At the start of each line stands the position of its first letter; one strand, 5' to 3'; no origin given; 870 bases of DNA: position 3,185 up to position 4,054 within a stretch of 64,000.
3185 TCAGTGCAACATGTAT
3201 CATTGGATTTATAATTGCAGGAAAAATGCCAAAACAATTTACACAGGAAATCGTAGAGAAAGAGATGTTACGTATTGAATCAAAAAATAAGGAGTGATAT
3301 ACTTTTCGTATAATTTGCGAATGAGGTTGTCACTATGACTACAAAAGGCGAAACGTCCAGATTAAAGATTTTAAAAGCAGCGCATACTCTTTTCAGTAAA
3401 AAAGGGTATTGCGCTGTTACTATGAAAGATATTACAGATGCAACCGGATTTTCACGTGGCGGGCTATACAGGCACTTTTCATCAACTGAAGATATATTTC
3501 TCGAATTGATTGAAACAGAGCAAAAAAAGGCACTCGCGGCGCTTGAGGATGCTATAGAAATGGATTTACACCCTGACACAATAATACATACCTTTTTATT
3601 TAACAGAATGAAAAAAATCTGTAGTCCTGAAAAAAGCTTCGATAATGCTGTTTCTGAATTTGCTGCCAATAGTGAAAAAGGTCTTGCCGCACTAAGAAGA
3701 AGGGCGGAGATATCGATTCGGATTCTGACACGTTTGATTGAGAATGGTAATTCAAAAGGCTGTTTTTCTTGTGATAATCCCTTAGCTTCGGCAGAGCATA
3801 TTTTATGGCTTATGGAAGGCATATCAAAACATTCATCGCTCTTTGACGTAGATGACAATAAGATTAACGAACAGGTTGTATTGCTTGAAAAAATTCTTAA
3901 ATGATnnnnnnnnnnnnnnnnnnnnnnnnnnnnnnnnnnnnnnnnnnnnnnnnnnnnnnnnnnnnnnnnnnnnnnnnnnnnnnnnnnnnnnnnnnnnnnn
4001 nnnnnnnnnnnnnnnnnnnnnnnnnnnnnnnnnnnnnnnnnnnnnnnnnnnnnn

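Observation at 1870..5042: anSME-type radical SAM/SPASM enzyme next to a TetR regulator and a GPH sugar symporter, with no sulfatase or precursor gene in view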

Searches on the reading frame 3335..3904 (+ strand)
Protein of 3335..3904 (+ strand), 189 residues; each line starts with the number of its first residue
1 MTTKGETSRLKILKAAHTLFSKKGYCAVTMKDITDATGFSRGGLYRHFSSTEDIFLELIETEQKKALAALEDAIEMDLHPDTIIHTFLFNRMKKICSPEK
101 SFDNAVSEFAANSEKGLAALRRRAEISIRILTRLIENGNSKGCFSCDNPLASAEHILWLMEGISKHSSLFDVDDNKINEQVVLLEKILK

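Call 3: search_protein_families(library=pfam, proteins=[window:3335-3904:+], max_evalue=0.01)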
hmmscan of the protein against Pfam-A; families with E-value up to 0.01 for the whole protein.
window:3335-3904:+ (189 aa): 2 families
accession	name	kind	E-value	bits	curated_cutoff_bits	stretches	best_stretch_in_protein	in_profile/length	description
PF00440.29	TetR_N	-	1.4e-16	60.4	24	1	12-58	1-47/47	Bacterial regulatory proteins, tetR family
PF17922.6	TetR_C_17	-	0.0003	21.4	26.1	1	84-177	2-99/100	Tetracyclin repressor-like, C-terminal domain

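Call 4: search_protein_families(library=ncbifam, proteins=[window:3335-3904:+], max_evalue=0.01)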
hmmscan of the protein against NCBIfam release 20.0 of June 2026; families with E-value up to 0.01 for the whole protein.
window:3335-3904:+ (189 aa): 22 families
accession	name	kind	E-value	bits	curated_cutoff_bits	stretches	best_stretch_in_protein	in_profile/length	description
NF041196.1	ScbR_bind_reg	equivalog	8.1e-12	45.7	150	1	7-72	6-71/191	ScbR family autoregulator-binding transcription factor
NF050111.1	TransRegSACE7040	equivalog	6.8e-11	42.4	250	1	9-77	3-71/186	SACE_7040 family transcriptional regulator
NF007949.0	PRK10668.1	equivalog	1.8e-09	37.4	271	1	6-65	10-69/216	multidrug efflux transporter transcriptional repressor AcrR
NF053731.1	TransRegFasRMycb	equivalog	2e-09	37.5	330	1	7-74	11-78/199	HTH-type transcriptional activator FasR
NF058643.1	TranRegCurRPseudo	equivalog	3.2e-09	36.7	300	1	3-169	3-174/193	TetR family transcriptional repressor CurR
NF051852.1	efflux_TF_MtrR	exception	3.5e-09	36.8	280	1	8-78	11-81/205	multidrug efflux system transcriptional repressor MtrR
TIGR03968.1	mycofact_TetR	equivalog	9.7e-09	35.1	224.9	1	5-70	7-72/190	mycofactocin system transcriptional regulator MftR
NF007430.0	PRK09975.1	equivalog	4.6e-08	32.4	274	1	8-68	12-70/220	acrEF/envCD operon transcriptional regulator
TIGR03613.1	RutR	equivalog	7.3e-06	26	368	1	5-88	6-88/202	pyrimidine utilization regulatory protein R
NF033703.1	transcr_KstR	equivalog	8e-06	25.6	280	1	8-66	8-66/185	cholesterol catabolism transcriptional regulator KstR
NF053878.1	FATransRegFadRBac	equivalog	4.7e-05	23.3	200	1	11-94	7-90/190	fatty acid metabolism transcriptional regulator FadR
NF007015.0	PRK09480.1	equivalog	0.0001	22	120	1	4-70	7-73/197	nucleoid occlusion factor SlmA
NF011572.0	PRK14996.1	equivalog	0.0002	21.3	144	1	8-63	9-68/192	TetR family transcriptional regulator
NF011584.0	PRK15008.1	equivalog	0.00029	20.7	230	1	9-89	20-99/212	HTH-type transcriptional regulator RutR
NF053516.1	TranRepPrsAVib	equivalog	0.0014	18.5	300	1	2-81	2-80/208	TetR family transcriptional repressor PsrA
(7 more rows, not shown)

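Call 20: find_encoding_contigs(protein=window:3335-3904:+, flank=10000, max_places=4)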
Protein window:3335-3904:+ (189 aa): 15 contigs read that carry it; 4 places shown.
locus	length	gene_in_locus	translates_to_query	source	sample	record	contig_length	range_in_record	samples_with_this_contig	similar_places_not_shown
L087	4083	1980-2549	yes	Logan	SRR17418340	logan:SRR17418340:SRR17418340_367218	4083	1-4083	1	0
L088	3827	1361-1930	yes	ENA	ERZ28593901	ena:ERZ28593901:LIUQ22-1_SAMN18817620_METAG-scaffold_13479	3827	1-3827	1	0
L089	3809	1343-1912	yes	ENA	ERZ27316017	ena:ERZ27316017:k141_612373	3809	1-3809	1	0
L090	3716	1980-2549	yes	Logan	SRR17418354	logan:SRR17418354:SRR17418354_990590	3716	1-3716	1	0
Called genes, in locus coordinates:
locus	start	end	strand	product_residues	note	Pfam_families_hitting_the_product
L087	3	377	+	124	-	?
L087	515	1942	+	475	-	PF07690:MFS_1, PF13347:MFS_2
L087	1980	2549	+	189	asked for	PF00440:TetR_N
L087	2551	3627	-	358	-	PF04055:Radical_SAM, PF13353:Fer4_12 (weak), PF13186:SPASM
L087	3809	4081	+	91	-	?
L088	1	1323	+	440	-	?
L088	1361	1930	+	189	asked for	PF00440:TetR_N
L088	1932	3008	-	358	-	PF04055:Radical_SAM, PF13353:Fer4_12 (weak), PF13186:SPASM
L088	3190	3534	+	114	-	PF01245:Ribosomal_L19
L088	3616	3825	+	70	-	?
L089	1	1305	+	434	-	?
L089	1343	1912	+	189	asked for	PF00440:TetR_N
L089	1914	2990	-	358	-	PF04055:Radical_SAM, PF13353:Fer4_12 (weak), PF13186:SPASM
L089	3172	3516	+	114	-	PF01245:Ribosomal_L19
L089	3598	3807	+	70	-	?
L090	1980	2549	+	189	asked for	PF00440:TetR_N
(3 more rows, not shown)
